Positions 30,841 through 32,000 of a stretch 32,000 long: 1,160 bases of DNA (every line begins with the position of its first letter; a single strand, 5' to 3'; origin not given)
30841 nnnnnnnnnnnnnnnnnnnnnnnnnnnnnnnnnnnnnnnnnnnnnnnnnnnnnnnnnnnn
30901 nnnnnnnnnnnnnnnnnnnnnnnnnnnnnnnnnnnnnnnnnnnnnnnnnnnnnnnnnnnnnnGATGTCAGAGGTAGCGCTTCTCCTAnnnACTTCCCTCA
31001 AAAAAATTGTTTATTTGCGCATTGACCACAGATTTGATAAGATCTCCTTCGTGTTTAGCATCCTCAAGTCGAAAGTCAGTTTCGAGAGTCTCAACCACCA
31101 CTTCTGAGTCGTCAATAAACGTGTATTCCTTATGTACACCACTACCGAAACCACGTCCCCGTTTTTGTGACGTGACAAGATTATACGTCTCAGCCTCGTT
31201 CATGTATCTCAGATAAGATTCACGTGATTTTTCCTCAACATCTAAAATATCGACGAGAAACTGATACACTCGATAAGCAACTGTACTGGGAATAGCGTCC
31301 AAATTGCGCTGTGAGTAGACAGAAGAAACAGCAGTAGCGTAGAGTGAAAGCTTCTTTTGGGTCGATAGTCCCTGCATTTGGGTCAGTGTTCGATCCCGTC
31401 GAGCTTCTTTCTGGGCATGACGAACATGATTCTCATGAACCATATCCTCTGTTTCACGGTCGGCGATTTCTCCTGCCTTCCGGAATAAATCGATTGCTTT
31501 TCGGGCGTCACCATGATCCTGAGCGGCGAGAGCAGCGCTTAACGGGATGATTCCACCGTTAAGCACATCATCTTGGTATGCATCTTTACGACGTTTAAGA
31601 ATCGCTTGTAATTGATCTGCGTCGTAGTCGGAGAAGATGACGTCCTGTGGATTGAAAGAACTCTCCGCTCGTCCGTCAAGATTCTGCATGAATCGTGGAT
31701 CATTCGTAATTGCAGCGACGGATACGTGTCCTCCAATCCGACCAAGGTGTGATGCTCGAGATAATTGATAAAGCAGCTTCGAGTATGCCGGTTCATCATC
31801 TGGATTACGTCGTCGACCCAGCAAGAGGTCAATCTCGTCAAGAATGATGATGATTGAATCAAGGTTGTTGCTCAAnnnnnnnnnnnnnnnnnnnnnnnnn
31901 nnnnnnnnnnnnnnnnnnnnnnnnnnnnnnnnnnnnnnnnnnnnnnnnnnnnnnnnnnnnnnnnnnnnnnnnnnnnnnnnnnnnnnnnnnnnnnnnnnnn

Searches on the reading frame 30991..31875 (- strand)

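Call 18: search_protein_families(library=pfam, proteins=[window:30991-31875:-], max_evalue=0.01)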
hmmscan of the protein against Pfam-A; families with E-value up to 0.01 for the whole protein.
window:30991-31875:- (295 aa): 4 families
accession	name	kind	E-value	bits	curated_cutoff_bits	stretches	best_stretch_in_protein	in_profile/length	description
PF22703.2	Cdc6_lid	-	4e-22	78.3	27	1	91-156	2-68/68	Cdc6 AAA+ ATPase-type lid domain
PF09079.17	Cdc6_C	-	7e-09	36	25.1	1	166-262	2-95/96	CDC6, C terminal winged helix domain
PF22606.2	Cdc6-ORC-like_ATPase_lid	-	2.4e-06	27.8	27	1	84-141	1-59/60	Cdc6/ORC-like, ATPase lid domain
PF00004.35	AAA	-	0.0011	19.8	21.2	1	7-62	58-113/131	ATPase family associated with various cellular activities (AAA)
